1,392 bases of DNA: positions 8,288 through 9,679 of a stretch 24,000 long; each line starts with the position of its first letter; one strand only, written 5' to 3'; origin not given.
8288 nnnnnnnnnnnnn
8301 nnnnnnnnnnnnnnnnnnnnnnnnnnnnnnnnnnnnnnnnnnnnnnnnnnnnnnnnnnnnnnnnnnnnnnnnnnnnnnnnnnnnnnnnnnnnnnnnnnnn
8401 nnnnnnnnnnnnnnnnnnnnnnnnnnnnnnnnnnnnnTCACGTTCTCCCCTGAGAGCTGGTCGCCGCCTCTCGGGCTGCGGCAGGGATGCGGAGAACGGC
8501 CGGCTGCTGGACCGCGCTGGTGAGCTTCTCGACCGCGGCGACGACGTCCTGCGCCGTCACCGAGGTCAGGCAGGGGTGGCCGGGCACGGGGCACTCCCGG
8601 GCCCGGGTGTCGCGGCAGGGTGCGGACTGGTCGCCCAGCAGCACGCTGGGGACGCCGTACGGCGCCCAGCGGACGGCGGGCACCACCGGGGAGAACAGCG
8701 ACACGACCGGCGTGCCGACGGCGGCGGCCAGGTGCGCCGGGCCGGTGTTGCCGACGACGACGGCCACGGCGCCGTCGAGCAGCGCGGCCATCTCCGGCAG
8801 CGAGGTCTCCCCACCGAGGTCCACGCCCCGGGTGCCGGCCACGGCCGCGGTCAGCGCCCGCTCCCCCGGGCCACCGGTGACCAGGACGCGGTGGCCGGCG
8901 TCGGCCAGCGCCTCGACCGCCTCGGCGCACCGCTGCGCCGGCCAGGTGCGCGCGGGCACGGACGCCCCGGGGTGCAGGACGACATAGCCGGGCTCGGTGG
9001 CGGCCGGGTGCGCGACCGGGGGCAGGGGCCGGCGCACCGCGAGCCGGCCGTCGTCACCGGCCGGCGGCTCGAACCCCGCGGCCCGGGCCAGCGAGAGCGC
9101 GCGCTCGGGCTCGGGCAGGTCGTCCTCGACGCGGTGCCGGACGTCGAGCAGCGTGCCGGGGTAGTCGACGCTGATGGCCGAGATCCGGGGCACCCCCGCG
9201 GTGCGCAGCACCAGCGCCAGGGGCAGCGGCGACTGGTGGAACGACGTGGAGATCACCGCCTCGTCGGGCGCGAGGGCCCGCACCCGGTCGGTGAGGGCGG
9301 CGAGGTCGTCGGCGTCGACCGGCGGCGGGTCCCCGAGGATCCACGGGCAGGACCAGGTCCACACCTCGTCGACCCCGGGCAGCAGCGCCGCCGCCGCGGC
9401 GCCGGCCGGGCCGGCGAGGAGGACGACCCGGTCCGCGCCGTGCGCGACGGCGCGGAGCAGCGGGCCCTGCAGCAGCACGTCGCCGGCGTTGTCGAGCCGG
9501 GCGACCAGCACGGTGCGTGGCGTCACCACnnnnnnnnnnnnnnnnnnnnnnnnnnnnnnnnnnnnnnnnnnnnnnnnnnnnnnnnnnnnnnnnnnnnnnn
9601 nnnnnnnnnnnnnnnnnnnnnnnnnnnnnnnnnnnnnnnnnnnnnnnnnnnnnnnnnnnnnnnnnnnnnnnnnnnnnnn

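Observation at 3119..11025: Complete ADP-heptose pathway plus five glycosyltransferase domains in one operon of a genome type that has no LPS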

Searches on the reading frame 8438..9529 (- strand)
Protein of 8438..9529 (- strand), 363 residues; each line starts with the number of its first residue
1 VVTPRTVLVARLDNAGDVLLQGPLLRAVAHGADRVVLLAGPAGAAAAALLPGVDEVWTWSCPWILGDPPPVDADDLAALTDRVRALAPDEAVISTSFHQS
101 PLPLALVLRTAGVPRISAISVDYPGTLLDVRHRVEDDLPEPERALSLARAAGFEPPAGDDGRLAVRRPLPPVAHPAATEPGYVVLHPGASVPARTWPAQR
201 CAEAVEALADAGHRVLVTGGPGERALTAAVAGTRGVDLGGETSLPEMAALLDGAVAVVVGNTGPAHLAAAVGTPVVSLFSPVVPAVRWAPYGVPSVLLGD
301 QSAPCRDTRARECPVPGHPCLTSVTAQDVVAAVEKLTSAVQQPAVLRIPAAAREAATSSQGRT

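Call 6: search_protein_families(library=pfam, proteins=[window:8438-9529:-], max_evalue=0.01)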
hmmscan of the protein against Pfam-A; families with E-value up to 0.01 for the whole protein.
window:8438-9529:- (363 aa): 1 family
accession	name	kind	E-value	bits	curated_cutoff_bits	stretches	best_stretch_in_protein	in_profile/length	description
PF01075.23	Glyco_transf_9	-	3.9e-27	95.6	22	1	127-314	49-242/247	Glycosyltransferase family 9 (heptosyltransferase)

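Call 7: search_protein_families(library=ncbifam, proteins=[window:8438-9529:-], max_evalue=0.01)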
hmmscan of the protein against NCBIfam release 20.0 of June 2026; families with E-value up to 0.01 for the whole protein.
window:8438-9529:- (363 aa): 6 families
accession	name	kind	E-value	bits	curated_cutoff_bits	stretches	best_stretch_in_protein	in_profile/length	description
NF007742.0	PRK10422.1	equivalog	8.4e-18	64.3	467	1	181-340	184-346/352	lipopolysaccharide core heptosyltransferase RfaQ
TIGR02201.1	heptsyl_trn_III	equivalog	3.8e-17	62.4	170.2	1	178-336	179-342/344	putative lipopolysaccharide heptosyltransferase III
TIGR02195.1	heptsyl_trn_II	equivalog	5.5e-15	55.3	134.6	1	182-337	176-338/339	lipopolysaccharide heptosyltransferase II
TIGR02193.1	heptsyl_trn_I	equivalog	2.4e-14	53.3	185.3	1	129-332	128-315/320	lipopolysaccharide heptosyltransferase I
NF008204.0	PRK10964.1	equivalog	6.1e-09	35.4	437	1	148-286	149-286/322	lipopolysaccharide heptosyltransferase RfaC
NF008162.0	PRK10916.1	equivalog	5.2e-08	32.5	569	1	184-285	184-293/348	ADP-heptose--LPS heptosyltransferase RfaF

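Call 9: find_related_loci(query=window:8438-9529:-, collection=genome_contigs, flank=10000)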
Query window:8438-9529:- (363 aa) in genome_contigs; peptide patterns used: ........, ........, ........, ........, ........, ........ (x = any residue, [..] = any of these).
599 stretches matched a pattern (row limit reached: there are more); 326 encode a relative of the query (tblastn E <= 1e-3); the best 80 are kept; 80 distinct loci.
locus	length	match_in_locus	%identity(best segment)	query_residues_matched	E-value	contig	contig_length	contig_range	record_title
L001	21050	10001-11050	91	5-359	0e+0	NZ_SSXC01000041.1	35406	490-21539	Blastococcus sp. MG754426 scaffold_40, whole genome shotgun sequence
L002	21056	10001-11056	84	1-339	7e-179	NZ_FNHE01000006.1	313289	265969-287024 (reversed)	Geodermatophilus siccatus strain DSM 45419, whole genome shotgun sequence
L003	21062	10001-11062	90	4-362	6e-179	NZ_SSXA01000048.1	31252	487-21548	Blastococcus sp. KM273128 scaffold_47, whole genome shotgun sequence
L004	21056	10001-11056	83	2-358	8e-179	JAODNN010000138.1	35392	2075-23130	MAG: Blastococcus sp. isolate RYN_119 scaffold_278603, whole genome shotgun sequence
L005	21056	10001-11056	86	5-361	2e-178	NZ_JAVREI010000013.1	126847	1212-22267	Blastococcus goldschmidtiae strain DSM 46792 NODE_13_length_126847_cov_25.463842, whole genome shotgun sequence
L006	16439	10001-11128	84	1-361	7e-178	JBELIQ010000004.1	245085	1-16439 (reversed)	MAG: Blastococcus sp. isolate REMEI108_ass_metaspades_bin.4.clean NODE_26_length_245085_cov_13.093976, whole genome shot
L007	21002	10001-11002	90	1-339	5e-177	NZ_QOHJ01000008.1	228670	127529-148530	Blastococcus sp. TF02A-30 NODE_9_length_228670_cov_778.618002, whole genome shotgun sequence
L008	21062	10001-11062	89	2-356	2e-176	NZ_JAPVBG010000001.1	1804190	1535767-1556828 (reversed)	Blastococcus sp. VKM Ac-2987 n1, whole genome shotgun sequence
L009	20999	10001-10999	87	1-338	1e-176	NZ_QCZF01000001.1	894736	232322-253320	Blastococcus litoris strain GP-S2-8 scaffold_1, whole genome shotgun sequence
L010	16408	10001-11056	86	5-361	4e-176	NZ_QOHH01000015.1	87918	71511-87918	Blastococcus sp. TF02-09 NODE_15_length_87918_cov_579.558110, whole genome shotgun sequence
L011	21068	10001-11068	86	1-361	2e-175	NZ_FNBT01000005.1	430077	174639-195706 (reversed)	Blastococcus aurantiacus strain DSM 44268, whole genome shotgun sequence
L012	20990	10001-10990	86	6-339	1e-173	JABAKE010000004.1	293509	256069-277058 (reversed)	Modestobacter lapidis strain DSM 100206 Scaffold4_1, whole genome shotgun sequence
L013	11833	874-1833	88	5-321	2e-173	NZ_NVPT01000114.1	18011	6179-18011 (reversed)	Geodermatophilus chilensis strain B12 NODE_114, whole genome shotgun sequence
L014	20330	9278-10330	83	2-339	2e-173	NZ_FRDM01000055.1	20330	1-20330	Geodermatophilus obscurus strain DSM 43162, whole genome shotgun sequence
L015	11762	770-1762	87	5-339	4e-173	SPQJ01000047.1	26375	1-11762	UNVERIFIED_ORG: Bacillus sp. AZ43 NODE_48_length_26375_cov_218.354846, whole genome shotgun sequence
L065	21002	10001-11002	64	8-342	8e-126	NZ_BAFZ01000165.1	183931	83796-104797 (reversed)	Nocardia exalbida NBRC 100660, whole genome shotgun sequence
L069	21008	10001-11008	70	5-336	3e-123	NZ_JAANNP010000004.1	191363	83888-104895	Motilibacter deserti strain E257 scaffold9_191363, whole genome shotgun sequence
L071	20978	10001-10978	67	8-338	5e-122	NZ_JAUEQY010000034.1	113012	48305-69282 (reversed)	Actinomadura sp. DC4 NODE_34_length_113012_cov_63.767206, whole genome shotgun sequence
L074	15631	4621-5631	64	8-340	4e-119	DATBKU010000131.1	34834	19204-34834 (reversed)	MAG TPA_asm: Streptosporangiaceae bacterium isolate SMAG_U3954 k141_1717505, whole genome shotgun sequence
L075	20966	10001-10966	65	8-336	4e-119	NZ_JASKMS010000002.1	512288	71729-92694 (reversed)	Streptomyces sp. 378 Scaffold2, whole genome shotgun sequence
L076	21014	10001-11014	64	2-339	5e-119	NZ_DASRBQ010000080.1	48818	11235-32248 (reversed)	MAG: Actinocrinis sp. isolate SMAG_U9931 k141_527202, whole genome shotgun sequence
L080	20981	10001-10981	66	7-338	7e-118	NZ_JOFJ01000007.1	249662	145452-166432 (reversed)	Spirillospora albida strain NRRL B-3350 contig7.1, whole genome shotgun sequence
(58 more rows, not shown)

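Call 24: search_protein_families(library=pfam, proteins=[L065:6790-8493:+, L065:12987-13676:+, L065:14484-15926:+, L074:1446-3122:+, L074:9811-10488:+, L076:6679-8328:+, L071:6928-8538:+, L080:6571-8406:+, L065:1912-3348:-, L069:15346-16068:+], max_evalue=0.001)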
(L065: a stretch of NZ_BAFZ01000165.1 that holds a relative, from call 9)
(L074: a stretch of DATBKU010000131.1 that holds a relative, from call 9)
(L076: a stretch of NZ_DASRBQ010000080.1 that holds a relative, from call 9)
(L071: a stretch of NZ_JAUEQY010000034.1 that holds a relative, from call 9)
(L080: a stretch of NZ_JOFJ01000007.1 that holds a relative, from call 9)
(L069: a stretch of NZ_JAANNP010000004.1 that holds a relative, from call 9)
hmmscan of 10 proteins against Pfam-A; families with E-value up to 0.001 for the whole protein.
L065:6790-8493:+ (567 aa): 4 families
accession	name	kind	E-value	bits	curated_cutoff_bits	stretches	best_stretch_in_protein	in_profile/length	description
PF16861.10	Carbam_trans_C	-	1.5e-66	223.6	27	1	397-566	1-170/170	Carbamoyltransferase C-terminus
PF02543.21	Carbam_trans_N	-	1.7e-54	186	24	2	145-348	127-346/346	Carbamoyltransferase N-terminus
PF00814.31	TsaD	-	0.0005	20.3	24.8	0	147-323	86-238/264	tRNA N6-adenosine threonylcarbamoyltransferase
PF22521.2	HypF_C_2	-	0.00092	19.5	27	0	254-345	144-240/241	Carbamoyltransferase, Kae1-like Domain, second subdomain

L065:12987-13676:+ (229 aa): 5 families
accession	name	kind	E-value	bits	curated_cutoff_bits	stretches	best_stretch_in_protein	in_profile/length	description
PF00106.31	adh_short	-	9.8e-34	117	26.6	1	7-184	3-193/195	short chain dehydrogenase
PF13561.12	adh_short_C2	-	2.4e-25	90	27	1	17-205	20-215/236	Enoyl-(Acyl carrier protein) reductase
PF08659.16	KR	-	2.7e-09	37.6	22.6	1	41-145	53-153/180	KR domain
PF23441.1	SDR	-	2.2e-05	24.4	27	1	46-179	66-200/258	SDR-like rossmann domain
PF01370.27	Epimerase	-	0.00013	21.9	20.9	0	7-115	1-105/240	NAD dependent epimerase/dehydratase family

L065:14484-15926:+ (480 aa): 8 families
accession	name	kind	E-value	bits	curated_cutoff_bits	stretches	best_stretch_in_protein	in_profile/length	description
PF03721.20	UDPG_MGDP_dh_N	-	3.3e-49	167.5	27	1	46-217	2-182/187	UDP-glucose/GDP-mannose dehydrogenase family, NAD binding domain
PF00984.24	UDPG_MGDP_dh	-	7.1e-35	119.4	25.4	1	239-330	2-93/94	UDP-glucose/GDP-mannose dehydrogenase family, central domain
PF03720.21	UDPG_MGDP_dh_C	-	1.1e-29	103.3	30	1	358-457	1-102/103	UDP-glucose/GDP-mannose dehydrogenase family, UDP binding domain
PF01494.25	FAD_binding_3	-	0.00018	21.3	22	1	46-88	3-45/349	FAD binding domain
PF02558.23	ApbA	-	0.00024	21.2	22.2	1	47-128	1-75/150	Ketopantoate reductase PanE/ApbA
PF02826.25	2-Hacid_dh_C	-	0.00047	20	25.1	0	43-85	35-77/178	D-isomer specific 2-hydroxyacid dehydrogenase, NAD binding domain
PF03446.21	NAD_binding_2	-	0.00049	20.6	21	0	46-177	1-107/161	NAD binding domain of 6-phosphogluconate dehydrogenase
PF02737.24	3HCDH_N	-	0.00061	20.2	22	0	47-85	2-40/180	3-hydroxyacyl-CoA dehydrogenase, NAD binding domain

L074:1446-3122:+ (558 aa): 4 families
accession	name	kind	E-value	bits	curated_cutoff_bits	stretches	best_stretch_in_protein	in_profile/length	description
PF16861.10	Carbam_trans_C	-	4.1e-66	222.2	27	1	384-552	1-170/170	Carbamoyltransferase C-terminus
PF02543.21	Carbam_trans_N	-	1.2e-54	186.4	24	2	127-335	128-346/346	Carbamoyltransferase N-terminus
PF01300.24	Sua5_yciO_yrdC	-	0.00016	21.7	25.1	1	412-537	19-145/178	Telomere recombination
PF00814.31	TsaD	-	0.00027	21.2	24.8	0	246-310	190-238/264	tRNA N6-adenosine threonylcarbamoyltransferase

L074:9811-10488:+ (225 aa): 6 families
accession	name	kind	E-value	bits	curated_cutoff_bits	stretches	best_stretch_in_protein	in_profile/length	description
PF00106.31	adh_short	-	5.1e-38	130.9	26.6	1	3-180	3-193/195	short chain dehydrogenase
PF13561.12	adh_short_C2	-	6.9e-30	104.8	27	1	9-202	3-216/236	Enoyl-(Acyl carrier protein) reductase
PF08659.16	KR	-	3e-10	40.7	22.6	1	3-140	3-152/180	KR domain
PF01370.27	Epimerase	-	1.5e-06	28.2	20.9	1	3-110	1-105/240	NAD dependent epimerase/dehydratase family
PF24803.1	DUF7704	-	4.7e-05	23.7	27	1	100-153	80-133/145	Domain of unknown function (DUF7704)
PF23441.1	SDR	-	0.00024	21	27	1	40-175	64-200/258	SDR-like rossmann domain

L076:6679-8328:+ (549 aa): 2 families
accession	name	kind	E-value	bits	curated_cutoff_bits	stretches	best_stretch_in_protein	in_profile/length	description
PF16861.10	Carbam_trans_C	-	6.8e-68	228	27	1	376-544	1-170/170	Carbamoyltransferase C-terminus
PF02543.21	Carbam_trans_N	-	3.5e-52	178.4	24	1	6-327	1-346/346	Carbamoyltransferase N-terminus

L071:6928-8538:+ (536 aa): 2 families
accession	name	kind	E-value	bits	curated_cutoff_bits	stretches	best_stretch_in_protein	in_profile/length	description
PF16861.10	Carbam_trans_C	-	1.3e-63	214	27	1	365-534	1-170/170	Carbamoyltransferase C-terminus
PF02543.21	Carbam_trans_N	-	7.2e-46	157.6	24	2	246-320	272-346/346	Carbamoyltransferase N-terminus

L080:6571-8406:+ (611 aa): 2 families
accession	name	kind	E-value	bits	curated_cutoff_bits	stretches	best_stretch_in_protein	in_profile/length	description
PF16861.10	Carbam_trans_C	-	3.9e-65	219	27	1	438-606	1-170/170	Carbamoyltransferase C-terminus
PF02543.21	Carbam_trans_N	-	6.6e-52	177.5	24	2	184-389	127-346/346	Carbamoyltransferase N-terminus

L065:1912-3348:- (478 aa): 1 family
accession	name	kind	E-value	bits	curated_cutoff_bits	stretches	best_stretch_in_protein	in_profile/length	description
PF00171.27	Aldedh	-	9.8e-113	377.6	23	1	32-471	7-461/461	Aldehyde dehydrogenase family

L069:15346-16068:+ (240 aa): 4 families
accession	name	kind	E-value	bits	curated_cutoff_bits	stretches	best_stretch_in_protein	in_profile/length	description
PF00106.31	adh_short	-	5.3e-38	130.9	26.6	1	19-194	3-192/195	short chain dehydrogenase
PF13561.12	adh_short_C2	-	1.7e-27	97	27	1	29-218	20-217/236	Enoyl-(Acyl carrier protein) reductase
PF08659.16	KR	-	3.1e-09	37.5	22.6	1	19-155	3-152/180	KR domain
PF01370.27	Epimerase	-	1e-05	25.5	20.9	1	19-126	1-105/240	NAD dependent epimerase/dehydratase family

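Call 32: search_solved_structures(query=window:8438-9529:-, max_evalue=0.01)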
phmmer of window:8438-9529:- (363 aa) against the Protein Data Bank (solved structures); distinct sequences matched with E-value up to 0.01: 5.
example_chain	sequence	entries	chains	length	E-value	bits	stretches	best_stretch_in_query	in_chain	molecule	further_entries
3tov_A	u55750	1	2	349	6.6e-10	42.1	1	185-302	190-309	Glycosyl transferase family 9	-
1psw_A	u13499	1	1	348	1.3e-08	37.8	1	183-285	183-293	ADP-HEPTOSE LPS HEPTOSYLTRANSFERASE II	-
6dfe_A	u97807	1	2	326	1.7e-07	34.2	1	148-286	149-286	ADP-heptose--LPS heptosyltransferase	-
2gt1_A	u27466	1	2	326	1.7e-07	34.2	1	148-286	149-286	Lipopolysaccharide heptosyltransferase-1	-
2h1f_A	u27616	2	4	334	1.8e-07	34.1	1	148-286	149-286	Lipopolysaccharide heptosyltransferase-1 | Lipopolysaccharide heptosyltransferase 1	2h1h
